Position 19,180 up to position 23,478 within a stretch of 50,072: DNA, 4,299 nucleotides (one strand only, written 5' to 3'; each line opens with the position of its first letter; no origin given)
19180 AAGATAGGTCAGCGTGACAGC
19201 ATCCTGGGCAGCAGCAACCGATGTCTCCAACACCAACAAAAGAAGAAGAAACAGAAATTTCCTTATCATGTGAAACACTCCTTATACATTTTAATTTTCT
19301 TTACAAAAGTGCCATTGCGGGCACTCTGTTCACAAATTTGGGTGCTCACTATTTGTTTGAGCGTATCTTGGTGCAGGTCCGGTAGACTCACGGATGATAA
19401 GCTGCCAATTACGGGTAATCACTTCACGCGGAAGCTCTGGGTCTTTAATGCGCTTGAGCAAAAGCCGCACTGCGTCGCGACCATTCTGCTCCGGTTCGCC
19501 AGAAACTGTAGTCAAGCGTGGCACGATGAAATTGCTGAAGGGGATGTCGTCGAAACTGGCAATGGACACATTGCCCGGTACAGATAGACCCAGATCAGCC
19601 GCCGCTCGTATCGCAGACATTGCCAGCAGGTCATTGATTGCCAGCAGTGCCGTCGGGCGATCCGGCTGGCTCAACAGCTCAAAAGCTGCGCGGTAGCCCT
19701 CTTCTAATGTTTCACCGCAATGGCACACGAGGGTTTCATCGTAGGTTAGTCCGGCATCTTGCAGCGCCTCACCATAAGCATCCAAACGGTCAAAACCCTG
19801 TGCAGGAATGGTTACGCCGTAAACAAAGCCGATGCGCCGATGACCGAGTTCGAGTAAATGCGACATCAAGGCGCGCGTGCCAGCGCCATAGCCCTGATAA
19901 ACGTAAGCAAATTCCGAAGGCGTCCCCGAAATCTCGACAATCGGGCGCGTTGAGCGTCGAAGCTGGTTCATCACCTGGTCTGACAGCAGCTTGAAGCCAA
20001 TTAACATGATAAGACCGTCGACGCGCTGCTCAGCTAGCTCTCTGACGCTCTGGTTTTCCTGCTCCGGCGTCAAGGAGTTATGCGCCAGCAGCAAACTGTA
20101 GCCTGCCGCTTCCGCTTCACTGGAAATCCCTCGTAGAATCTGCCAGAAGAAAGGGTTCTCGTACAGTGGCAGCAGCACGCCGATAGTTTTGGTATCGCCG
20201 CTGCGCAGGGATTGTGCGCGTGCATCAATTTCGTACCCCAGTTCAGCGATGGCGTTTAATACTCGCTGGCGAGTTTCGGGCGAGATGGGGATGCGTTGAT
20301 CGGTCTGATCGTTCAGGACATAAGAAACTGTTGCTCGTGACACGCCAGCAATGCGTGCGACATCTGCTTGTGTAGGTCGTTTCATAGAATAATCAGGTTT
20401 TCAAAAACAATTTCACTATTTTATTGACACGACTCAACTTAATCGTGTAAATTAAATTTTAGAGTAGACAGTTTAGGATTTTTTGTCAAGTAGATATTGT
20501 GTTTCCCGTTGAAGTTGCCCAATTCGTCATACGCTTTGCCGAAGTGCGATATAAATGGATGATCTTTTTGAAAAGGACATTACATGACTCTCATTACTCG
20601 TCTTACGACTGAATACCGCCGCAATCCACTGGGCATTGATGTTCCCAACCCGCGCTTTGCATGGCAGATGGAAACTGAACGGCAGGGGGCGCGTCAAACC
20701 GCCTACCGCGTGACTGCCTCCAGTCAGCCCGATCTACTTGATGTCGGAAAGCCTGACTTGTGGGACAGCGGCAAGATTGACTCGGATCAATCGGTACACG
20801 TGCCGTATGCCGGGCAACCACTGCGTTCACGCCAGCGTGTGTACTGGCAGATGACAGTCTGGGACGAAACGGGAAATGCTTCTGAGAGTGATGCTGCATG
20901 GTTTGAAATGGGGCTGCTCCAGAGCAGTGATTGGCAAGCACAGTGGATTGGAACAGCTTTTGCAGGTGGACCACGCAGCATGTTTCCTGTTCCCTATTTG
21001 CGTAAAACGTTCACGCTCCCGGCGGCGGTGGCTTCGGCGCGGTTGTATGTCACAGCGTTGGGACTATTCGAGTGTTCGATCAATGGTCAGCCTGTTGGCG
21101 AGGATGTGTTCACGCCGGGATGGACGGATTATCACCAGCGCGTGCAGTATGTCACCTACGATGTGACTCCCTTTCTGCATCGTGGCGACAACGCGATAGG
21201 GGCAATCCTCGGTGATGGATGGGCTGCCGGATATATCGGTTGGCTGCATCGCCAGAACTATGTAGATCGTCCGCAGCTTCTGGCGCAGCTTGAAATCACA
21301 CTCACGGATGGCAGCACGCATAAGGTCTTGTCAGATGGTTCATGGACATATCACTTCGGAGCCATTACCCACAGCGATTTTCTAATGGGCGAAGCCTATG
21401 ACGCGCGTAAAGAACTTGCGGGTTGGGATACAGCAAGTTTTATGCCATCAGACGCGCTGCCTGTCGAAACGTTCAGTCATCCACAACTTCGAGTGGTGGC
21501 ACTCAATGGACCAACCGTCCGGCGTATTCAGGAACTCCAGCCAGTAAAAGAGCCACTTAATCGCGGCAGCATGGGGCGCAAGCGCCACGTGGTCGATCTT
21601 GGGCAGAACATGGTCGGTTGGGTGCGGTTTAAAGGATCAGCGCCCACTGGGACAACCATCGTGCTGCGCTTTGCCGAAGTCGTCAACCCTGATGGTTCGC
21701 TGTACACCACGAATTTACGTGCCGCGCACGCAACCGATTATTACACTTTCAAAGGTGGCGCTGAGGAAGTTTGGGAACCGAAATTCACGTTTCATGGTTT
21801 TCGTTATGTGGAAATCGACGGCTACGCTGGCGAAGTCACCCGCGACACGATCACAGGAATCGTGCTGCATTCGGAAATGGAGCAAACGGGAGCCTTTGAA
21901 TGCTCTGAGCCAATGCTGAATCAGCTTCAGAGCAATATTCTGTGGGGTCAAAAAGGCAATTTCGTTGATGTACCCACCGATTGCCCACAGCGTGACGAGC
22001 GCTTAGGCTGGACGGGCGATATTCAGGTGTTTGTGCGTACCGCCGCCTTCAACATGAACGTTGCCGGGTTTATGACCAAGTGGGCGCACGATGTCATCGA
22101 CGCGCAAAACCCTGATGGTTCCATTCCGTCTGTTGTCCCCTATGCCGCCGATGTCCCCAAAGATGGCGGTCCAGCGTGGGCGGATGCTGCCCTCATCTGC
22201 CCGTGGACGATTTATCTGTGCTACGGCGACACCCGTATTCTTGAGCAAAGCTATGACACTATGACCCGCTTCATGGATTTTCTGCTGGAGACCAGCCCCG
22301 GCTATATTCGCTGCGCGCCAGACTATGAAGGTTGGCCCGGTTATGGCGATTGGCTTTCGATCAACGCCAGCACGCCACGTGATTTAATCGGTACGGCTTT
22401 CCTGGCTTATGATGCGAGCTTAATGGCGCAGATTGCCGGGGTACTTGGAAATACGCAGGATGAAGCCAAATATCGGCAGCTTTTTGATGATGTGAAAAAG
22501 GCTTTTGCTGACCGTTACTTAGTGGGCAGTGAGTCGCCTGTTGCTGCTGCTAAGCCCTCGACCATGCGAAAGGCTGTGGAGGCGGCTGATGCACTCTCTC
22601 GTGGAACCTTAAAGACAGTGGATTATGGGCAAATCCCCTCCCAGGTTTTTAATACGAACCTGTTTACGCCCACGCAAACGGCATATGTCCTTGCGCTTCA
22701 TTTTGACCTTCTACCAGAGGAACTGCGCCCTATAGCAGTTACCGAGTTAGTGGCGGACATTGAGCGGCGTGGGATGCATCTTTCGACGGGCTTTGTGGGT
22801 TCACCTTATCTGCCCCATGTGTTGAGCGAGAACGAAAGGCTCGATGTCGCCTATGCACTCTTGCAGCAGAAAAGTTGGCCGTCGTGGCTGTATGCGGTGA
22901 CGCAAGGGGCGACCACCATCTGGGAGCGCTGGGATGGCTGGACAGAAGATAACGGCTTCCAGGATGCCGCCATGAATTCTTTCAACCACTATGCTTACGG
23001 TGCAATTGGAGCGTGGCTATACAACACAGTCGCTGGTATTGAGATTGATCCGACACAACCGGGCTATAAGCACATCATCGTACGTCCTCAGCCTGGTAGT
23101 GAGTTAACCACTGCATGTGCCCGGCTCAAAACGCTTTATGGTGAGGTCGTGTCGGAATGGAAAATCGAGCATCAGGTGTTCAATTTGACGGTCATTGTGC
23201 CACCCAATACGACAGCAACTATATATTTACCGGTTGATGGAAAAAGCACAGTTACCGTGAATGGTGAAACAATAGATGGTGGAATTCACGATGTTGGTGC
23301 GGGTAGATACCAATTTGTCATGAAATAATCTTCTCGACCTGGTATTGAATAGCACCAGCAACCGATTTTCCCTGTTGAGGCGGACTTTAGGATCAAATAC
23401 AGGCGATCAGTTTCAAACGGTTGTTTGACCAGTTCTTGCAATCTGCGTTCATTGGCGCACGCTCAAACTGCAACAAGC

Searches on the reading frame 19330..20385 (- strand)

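Call 32: search_protein_families(library=pfam, proteins=[window:19330-20385:-], max_evalue=0.001)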
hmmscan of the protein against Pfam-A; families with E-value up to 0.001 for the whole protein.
window:19330-20385:- (351 aa): 4 families
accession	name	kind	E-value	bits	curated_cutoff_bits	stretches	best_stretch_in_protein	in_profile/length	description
PF13377.12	Peripla_BP_3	-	8.5e-34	117.5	26.5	1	175-335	2-167/167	Periplasmic binding protein-like domain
PF00532.27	Peripla_BP_1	-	1.6e-24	87.3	22.2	1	65-323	1-272/281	Periplasmic binding proteins and sugar binding domain of LacI family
PF00356.27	LacI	-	3.9e-14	52.6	27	1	7-51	3-43/46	Bacterial regulatory proteins, lacI family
PF13407.12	Peripla_BP_4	-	4.8e-10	39.9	35.1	1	68-284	1-222/258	Periplasmic binding protein domain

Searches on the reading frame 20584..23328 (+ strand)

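Call 32: search_protein_families(library=pfam, proteins=[window:20584-23328:+], max_evalue=0.001)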
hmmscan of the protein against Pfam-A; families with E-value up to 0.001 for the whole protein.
window:20584-23328:+ (914 aa): 5 families
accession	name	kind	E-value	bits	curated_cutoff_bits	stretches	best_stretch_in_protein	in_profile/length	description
PF17389.8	Bac_rhamnosid6H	-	7e-119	397.5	24.5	1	433-816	1-339/339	Bacterial alpha-L-rhamnosidase 6 hairpin glycosidase domain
PF08531.16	Bac_rhamnosid_N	-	6.6e-57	192.5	25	1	148-315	2-171/172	Alpha-L-rhamnosidase N-terminal domain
PF25788.1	Ig_Rha78A_N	-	5.8e-39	133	27.4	1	4-113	1-105/105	Rha78A-like, N-terminal immunoglobulin domain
PF05592.18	Bac_rhamnosid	-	9.3e-35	119.1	22.2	1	331-429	4-102/102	Bacterial alpha-L-rhamnosidase concanavalin-like domain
PF17390.7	Bac_rhamnosid_C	-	3.3e-22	78.5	22.1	1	820-893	3-74/78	Bacterial alpha-L-rhamnosidase C-terminal domain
